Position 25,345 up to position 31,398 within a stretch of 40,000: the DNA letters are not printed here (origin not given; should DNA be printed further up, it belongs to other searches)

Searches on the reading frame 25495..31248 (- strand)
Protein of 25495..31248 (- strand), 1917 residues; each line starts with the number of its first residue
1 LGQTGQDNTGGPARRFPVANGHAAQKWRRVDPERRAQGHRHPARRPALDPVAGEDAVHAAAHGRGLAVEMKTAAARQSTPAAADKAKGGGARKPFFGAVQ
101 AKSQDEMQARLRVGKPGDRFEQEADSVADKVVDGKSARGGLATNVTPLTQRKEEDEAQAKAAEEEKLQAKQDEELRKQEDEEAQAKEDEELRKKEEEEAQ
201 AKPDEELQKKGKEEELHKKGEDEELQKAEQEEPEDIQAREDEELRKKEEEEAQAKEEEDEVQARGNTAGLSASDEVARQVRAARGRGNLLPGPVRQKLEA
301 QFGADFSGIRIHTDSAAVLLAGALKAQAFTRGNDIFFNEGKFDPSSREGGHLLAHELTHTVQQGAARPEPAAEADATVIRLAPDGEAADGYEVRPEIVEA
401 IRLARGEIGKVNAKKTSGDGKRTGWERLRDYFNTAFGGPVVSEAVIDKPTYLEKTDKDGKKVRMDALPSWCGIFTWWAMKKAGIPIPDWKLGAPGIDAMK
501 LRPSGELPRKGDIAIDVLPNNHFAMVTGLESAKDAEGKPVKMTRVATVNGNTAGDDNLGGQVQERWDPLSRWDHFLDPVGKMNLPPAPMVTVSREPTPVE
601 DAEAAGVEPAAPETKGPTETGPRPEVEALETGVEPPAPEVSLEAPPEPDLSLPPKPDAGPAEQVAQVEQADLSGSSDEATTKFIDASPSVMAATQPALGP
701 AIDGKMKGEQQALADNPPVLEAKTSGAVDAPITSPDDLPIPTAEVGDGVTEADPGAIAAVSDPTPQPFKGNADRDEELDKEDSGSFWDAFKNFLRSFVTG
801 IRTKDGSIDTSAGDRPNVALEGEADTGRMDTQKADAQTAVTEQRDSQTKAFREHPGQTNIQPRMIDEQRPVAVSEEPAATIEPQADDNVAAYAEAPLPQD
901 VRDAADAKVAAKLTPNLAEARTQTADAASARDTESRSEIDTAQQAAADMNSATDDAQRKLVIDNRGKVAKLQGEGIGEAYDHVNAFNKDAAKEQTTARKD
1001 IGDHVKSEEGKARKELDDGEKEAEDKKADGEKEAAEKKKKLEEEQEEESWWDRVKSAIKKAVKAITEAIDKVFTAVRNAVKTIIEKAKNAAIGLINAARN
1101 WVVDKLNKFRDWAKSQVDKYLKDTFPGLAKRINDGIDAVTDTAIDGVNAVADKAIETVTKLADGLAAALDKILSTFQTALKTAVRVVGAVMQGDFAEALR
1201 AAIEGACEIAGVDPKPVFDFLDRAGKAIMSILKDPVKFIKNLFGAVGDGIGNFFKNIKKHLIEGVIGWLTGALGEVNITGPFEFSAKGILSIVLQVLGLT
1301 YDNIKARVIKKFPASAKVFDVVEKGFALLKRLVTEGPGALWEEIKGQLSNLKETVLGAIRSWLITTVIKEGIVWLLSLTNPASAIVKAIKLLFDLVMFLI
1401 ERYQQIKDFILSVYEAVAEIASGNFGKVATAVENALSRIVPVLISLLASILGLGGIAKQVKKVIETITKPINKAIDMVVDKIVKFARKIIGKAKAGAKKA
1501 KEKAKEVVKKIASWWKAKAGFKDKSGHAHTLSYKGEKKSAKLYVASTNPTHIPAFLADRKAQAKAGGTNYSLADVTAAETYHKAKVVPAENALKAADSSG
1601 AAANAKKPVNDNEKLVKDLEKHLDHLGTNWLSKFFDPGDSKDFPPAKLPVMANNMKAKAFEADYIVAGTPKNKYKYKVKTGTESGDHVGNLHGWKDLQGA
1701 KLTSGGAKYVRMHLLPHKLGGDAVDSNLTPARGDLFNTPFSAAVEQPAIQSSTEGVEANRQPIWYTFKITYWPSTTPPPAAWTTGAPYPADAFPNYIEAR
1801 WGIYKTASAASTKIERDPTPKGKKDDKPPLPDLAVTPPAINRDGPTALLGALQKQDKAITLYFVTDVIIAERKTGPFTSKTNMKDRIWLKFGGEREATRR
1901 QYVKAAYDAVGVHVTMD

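Call 7: search_protein_families(library=pfam, proteins=[window:25495-31248:-], max_evalue=0.01)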
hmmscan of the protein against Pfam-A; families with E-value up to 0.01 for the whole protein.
window:25495-31248:- (1917 aa): 2 families
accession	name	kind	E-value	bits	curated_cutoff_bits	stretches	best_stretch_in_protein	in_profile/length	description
PF13699.11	eCIS_core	-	1.3e-29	102.6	22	1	290-366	2-78/79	eCIS core domain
PF06911.18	Senescence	-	0.00057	20.3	24.6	1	1032-1184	34-141/184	Senescence domain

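Call 10: search_protein_families(library=ncbifam, proteins=[window:25495-31248:-], max_evalue=0.1)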
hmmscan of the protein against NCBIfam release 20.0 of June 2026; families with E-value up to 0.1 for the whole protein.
window:25495-31248:- (1917 aa): 1 family
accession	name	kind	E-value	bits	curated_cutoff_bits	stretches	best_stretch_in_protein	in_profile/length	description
NF010231.0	PRK13682.2-1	equivalog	0.081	13.2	82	0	1257-1300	2-51/57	hypothetical protein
